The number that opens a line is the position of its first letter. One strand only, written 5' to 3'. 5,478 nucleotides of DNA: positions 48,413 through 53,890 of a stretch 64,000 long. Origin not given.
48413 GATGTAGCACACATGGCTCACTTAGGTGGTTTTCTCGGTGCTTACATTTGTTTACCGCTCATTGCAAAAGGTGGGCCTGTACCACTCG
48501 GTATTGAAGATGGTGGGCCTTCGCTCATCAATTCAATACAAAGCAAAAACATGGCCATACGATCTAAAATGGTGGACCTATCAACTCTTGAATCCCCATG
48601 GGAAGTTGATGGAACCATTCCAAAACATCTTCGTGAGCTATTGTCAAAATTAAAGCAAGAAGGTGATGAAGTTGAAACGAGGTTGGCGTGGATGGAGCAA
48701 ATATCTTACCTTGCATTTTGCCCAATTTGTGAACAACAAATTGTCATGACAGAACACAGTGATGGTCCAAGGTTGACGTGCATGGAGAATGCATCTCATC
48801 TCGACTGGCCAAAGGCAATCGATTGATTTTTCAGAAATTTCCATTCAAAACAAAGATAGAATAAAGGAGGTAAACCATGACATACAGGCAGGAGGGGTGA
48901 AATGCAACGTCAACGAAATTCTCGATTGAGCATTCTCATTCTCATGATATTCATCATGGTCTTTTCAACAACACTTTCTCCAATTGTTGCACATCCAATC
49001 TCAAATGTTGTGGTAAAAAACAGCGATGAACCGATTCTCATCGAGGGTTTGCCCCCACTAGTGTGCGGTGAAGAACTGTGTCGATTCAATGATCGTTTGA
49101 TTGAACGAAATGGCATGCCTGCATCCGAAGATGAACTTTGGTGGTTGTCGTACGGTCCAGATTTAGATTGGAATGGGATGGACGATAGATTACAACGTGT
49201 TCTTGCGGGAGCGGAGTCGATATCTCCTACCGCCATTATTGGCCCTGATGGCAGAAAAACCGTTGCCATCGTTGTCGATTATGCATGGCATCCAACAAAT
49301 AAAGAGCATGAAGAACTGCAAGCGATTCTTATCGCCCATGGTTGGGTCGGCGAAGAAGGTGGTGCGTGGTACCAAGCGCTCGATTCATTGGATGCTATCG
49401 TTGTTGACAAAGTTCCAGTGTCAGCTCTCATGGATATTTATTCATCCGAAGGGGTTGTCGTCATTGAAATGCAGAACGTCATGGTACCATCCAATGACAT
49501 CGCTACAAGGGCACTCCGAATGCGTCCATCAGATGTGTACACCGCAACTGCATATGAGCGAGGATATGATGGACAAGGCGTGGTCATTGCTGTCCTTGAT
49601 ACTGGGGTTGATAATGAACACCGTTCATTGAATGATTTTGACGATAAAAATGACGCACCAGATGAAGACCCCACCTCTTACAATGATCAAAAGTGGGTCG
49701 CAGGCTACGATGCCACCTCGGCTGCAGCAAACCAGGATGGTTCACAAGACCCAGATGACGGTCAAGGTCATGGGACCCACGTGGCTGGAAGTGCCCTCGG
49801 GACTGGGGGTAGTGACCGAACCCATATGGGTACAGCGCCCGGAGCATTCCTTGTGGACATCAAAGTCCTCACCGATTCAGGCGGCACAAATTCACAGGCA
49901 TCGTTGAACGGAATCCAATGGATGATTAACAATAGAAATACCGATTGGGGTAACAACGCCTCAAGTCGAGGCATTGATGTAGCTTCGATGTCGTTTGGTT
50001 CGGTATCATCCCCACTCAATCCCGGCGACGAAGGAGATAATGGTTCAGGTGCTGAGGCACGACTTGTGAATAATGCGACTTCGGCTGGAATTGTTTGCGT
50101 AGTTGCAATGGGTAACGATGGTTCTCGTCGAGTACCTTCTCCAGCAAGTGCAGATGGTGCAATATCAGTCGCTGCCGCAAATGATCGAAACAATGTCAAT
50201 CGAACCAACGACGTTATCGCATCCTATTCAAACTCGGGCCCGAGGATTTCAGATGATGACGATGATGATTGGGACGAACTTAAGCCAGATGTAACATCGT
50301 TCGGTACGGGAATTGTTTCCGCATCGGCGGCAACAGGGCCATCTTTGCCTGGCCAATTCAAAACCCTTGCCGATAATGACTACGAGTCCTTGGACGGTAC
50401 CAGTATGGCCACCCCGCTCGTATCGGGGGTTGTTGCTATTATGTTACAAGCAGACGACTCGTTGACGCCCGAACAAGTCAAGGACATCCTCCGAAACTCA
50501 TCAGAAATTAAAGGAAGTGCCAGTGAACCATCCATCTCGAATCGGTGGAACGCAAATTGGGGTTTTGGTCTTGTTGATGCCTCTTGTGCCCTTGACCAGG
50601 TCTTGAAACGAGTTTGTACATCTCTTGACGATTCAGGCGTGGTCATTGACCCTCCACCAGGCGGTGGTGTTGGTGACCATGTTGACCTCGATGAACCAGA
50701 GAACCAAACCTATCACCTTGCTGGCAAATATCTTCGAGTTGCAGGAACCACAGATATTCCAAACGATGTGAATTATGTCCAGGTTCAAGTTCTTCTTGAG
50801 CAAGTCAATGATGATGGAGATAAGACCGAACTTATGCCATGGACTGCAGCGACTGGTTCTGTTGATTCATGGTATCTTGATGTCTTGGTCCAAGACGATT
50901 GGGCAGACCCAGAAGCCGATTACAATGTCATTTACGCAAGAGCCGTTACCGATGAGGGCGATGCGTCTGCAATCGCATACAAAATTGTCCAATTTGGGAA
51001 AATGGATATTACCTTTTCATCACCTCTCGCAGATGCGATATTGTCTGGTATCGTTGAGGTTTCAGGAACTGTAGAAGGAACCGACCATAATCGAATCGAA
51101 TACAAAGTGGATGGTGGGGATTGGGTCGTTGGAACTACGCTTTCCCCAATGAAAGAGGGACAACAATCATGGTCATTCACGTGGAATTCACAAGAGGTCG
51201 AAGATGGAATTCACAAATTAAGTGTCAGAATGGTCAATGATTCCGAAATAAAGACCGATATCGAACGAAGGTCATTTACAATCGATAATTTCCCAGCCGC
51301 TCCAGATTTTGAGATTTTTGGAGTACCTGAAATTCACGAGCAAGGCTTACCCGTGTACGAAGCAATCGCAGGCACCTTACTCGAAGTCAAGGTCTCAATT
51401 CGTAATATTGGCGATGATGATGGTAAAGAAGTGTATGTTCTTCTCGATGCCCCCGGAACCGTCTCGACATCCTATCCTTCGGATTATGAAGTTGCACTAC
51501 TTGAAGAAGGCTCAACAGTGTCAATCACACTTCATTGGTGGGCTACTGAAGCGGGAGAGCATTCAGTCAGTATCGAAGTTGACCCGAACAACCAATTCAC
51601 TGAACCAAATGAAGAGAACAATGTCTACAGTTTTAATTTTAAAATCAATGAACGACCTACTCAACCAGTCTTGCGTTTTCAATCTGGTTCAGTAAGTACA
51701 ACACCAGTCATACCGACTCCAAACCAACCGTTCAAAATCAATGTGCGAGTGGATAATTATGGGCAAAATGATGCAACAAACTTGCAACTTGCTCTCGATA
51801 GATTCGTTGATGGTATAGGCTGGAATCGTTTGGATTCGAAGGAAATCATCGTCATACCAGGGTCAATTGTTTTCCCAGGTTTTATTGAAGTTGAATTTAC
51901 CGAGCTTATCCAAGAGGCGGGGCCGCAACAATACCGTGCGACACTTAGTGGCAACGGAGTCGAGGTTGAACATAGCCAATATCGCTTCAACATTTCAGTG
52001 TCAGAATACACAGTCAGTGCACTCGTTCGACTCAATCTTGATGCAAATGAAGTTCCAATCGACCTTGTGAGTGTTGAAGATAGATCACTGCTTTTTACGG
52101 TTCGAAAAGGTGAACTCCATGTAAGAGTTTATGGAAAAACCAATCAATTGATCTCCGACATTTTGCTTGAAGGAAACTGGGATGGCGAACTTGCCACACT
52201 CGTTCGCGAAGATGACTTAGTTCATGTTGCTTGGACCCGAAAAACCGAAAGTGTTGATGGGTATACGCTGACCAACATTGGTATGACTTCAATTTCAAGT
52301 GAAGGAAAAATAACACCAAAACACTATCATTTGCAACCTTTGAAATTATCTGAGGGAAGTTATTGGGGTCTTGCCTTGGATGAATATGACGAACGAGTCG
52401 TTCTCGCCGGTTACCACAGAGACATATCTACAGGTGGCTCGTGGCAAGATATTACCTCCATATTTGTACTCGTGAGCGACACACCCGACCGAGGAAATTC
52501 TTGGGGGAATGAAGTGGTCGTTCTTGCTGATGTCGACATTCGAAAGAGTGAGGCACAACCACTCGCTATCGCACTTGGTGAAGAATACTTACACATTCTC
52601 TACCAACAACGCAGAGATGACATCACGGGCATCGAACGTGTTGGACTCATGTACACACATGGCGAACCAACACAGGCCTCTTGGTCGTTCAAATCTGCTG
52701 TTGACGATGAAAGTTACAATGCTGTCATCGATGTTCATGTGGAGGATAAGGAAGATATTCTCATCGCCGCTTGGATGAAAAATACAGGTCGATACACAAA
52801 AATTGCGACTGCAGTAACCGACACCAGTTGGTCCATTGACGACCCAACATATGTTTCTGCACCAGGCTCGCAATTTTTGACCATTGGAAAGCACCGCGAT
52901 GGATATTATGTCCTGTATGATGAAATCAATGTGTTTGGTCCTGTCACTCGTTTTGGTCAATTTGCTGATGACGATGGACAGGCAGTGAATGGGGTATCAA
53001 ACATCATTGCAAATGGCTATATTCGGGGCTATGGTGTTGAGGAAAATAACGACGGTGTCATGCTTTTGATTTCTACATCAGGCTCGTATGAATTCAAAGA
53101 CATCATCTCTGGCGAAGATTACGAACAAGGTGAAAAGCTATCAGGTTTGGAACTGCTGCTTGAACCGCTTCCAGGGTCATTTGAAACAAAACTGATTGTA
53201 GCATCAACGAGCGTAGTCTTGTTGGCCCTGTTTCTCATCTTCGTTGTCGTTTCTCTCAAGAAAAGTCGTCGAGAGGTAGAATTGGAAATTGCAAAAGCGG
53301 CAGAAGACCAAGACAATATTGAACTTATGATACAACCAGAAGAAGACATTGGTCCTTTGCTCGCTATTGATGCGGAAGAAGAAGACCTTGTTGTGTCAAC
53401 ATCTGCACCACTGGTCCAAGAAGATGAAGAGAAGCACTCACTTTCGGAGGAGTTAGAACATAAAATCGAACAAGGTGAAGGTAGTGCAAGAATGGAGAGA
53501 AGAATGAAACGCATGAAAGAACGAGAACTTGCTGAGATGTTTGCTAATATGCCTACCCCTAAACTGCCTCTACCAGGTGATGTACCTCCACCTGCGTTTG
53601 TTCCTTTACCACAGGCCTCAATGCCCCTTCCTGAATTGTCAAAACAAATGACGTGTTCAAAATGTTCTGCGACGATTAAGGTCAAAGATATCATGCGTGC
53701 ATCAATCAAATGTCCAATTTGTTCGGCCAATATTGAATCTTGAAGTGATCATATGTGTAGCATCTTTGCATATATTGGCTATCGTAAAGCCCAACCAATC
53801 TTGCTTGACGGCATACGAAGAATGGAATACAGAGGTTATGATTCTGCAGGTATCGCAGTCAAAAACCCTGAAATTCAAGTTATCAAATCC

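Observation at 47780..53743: Rhomboid protease directly upstream of a giant single-pass subtilase; both end in similar cytoplasmic zinc-ribbon tails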

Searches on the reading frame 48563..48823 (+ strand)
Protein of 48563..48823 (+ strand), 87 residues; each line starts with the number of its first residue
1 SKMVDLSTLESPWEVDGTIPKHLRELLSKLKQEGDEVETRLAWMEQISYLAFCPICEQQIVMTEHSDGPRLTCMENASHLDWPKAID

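Call 83: search_solved_structures(query=window:48563-48823:+, max_evalue=10)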
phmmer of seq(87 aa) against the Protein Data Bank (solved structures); distinct sequences matched with E-value up to 10: 5.
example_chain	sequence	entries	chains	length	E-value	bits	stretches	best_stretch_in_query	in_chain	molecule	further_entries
9k5h_A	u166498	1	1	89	1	13.1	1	9-42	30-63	C2-Zn2-HEHE-2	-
5l85_A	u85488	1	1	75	1.1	13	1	19-58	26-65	Zinc finger HIT domain-containing protein 3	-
1tfd_A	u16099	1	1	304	1.5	12.6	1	65-86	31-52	TRANSFERRIN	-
9tlt_A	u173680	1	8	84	1.7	12.4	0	18-46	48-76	Sc-apCC-2-KLHL20-4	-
8qai_A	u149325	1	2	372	2.4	12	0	17-47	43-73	sc-CC-7-LI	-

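Call 84: search_protein_families(library=pfam, proteins=[window:48563-48823:+], max_evalue=10)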
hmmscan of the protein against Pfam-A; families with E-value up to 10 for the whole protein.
seq(87 aa): 1 family
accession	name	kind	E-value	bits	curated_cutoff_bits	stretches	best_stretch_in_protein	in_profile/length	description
PF18439.7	zf_UBZ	-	0.087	13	25.6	1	52-67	4-22/32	Ubiquitin-Binding Zinc Finger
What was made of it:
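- On Zinc ribbon: The rhomboid tail has only zf_UBZ at E 0.087 (call 84).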

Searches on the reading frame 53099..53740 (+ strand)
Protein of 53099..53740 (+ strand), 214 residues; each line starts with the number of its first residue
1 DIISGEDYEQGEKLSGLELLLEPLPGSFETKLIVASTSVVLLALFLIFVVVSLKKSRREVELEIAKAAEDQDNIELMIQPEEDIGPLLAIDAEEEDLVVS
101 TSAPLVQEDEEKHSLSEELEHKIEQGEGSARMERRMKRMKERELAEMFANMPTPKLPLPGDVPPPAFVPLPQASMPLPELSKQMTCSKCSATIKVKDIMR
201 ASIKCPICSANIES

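Call 22: find_homologous_proteins(query=window:53129-53740:+, max_evalue=0.01)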
Query seq(204 aa) (204 aa): 7 proteins with E <= 0.01 among 545 candidates.
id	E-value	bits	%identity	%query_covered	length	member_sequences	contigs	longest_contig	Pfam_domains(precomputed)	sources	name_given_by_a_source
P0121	9.2e-84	298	71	100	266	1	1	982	-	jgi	-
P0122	1.2e-81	291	71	100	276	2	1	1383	-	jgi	-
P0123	4.2e-38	149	73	49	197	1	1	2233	-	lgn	-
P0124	7.4e-35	138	41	87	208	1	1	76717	-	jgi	-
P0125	1.2e-32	131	38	69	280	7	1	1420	-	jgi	jgi:hypothetical protein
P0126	3.0e-23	101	34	77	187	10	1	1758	-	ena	-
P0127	4.3e-15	74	40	55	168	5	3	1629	-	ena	-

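Call 73: predict_structure(alignment_id=A7)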
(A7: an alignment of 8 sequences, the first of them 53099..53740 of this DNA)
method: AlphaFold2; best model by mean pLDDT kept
length: 214 residues; sequences in the alignment: 8
mean_pLDDT: 65.1   pTM: 0.21
mean pLDDT of the five models: 65.1, 62.7, 62.6, 61.1, 60.4
residues with pLDDT >= 90: 19; 70-90: 70; 50-70: 68; < 50: 57
segments of 3 or more residues with pLDDT < 50: 1-14, 74-77, 83-110, 169-172
pLDDT, mean of each block of 10 residues (from residue 1): 40 51 67 85 92 74 59 50 46 40 40 64 67 85 81 57 50 54 86 83 89 83
secondary structure, 60 per line:
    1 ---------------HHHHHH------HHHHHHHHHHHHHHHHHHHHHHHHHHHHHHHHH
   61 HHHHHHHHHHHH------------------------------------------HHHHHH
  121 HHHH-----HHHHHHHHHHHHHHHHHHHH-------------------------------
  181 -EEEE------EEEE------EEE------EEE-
elements in order: H16-21 H28-72 H115-124 H130-149 E182-185 E192-195 E202-204 E211-213
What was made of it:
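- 53258..53740 (+): Conserved 161-aa cytoplasmic tail: KKSRRE, GPLLAID (53351-53371), acidic stretch, basic helix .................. (53474-53527), Pro-rich linker, zinc ribbon. AF2 on 8 sequences: basic helix pLDDT about 85, ribbon 83-89, rest disordered (call 73).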

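Call 77: search_protein_families(library=ncbifam, proteins=[window:53099-53740:+], max_evalue=1)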
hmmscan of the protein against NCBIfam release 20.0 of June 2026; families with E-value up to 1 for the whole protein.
window:53099-53740:+ (214 aa): 6 families
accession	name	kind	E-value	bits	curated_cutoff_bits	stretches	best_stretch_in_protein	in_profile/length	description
NF041259.1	mono_DmmA_fam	domain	0.02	15.2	60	1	180-212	48-80/101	dimethylamine monooxygenase subunit DmmA family protein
TIGR01597.1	PYST-B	paralog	0.02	14.4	175.5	1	53-139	115-196/256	Plasmodium yoelii subtelomeric family PYST-B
NF001607.0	PRK00398.1-4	equivalog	0.096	12.4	89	1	185-212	11-38/53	DNA-directed RNA polymerase subunit P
NF041909.1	HVO_2753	equivalog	0.099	12.5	80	1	183-212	9-36/59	HVO_2753 family zinc finger protein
TIGR02855.1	spore_yabG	equivalog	0.12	11.7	270.4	1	61-161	16-113/283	sporulation peptidase YabG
NF001608.0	PRK00398.1-6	equivalog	0.22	11.4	84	1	185-212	5-31/46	DNA-directed RNA polymerase subunit P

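Call 82: find_encoding_contigs(protein=P0124, flank=8000, max_places=1)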
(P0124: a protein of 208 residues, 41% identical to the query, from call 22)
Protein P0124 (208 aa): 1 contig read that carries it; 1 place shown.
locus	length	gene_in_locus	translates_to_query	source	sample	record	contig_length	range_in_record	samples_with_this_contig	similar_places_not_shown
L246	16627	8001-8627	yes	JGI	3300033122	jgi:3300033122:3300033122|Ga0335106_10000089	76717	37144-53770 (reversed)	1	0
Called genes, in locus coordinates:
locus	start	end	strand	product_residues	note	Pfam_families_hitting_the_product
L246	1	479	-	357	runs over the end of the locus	PF04981:NMD3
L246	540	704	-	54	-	-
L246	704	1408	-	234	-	PF01578:Cytochrom_C_asm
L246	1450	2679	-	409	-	PF00005:ABC_tran, PF02463:SMC_N (weak), PF13555:AAA_29 (weak), PF13304:AAA_21 (faint)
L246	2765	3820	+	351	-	PF01694:Rhomboid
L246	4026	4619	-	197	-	-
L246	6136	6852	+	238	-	-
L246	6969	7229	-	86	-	-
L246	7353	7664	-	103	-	-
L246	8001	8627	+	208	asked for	-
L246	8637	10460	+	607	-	PF13522:GATase_6, PF13537:GATase_7, PF01380:SIS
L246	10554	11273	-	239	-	PF06745:ATPase, PF13481:AAA_25, PF23442:DUF7125 (weak)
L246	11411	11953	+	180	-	PF02545:Maf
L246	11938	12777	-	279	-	-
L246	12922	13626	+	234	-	-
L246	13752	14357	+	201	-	-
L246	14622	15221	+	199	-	-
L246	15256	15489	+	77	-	-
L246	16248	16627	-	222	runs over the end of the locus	PF00352:TBP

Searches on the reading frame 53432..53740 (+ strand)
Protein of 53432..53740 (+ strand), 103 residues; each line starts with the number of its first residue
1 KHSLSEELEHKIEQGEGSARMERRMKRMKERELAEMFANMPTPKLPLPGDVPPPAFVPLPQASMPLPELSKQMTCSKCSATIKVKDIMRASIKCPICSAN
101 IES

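Call 84: search_protein_families(library=pfam, proteins=[window:53432-53740:+], max_evalue=10)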
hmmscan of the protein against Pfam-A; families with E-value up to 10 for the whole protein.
seq(103 aa): 13 families
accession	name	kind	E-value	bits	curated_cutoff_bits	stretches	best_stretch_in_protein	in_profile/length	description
PF24441.1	DUF7560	-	0.00022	21.3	27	1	73-102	6-38/44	Family of unknown function (DUF7560)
PF21344.3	Zn_ribbon_LysW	-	0.0034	17.4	27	1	74-102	2-32/46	Alpha-aminoadipate carrier protein LysW-like, globular domain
PF15777.11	Anti-TRAP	-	0.0041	17.5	32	1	64-98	4-37/59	Tryptophan RNA-binding attenuator protein inhibitory protein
PF23145.1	Zf_2nd_IFT121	-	0.0072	16.4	25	1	70-101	14-44/45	IFT121, second zinc finger domain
PF13920.12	zf-C3HC4_3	-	0.0077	16.5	27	1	73-103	24-48/49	Zinc finger, C3HC4 type (RING finger)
PF01155.25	HypA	-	0.018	15.5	28.9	1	61-99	59-94/112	Hydrogenase/urease nickel incorporation, metallochaperone, hypA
PF25206.1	DUF7836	-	0.049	13.9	26.7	1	65-90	23-48/59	Domain of unknown function (DUF7836)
PF05129.18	Zn_ribbon_Elf1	-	0.11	13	29.8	1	66-102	16-57/79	Transcription elongation factor Elf1 like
PF23548.1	Zn_ribbon_FGT1_2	-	0.13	12.3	27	1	72-101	2-30/35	FORGETTER1 second zinc ribbon domain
PF17848.7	Zn_ribbon_ACC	-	0.19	12.4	24.5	1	74-87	3-16/26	Acetyl-CoA carboxylase zinc finger domain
PF05207.18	Zn_ribbon_CSL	-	0.26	11.5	29.2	1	73-85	41-53/55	CSL zinc finger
PF19134.6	DUF5817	-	1.2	9.6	31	1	74-99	5-29/57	Domain of unknown function (DUF5817)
PF18439.7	zf_UBZ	-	1.4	9.1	25.6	1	73-85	3-15/32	Ubiquitin-Binding Zinc Finger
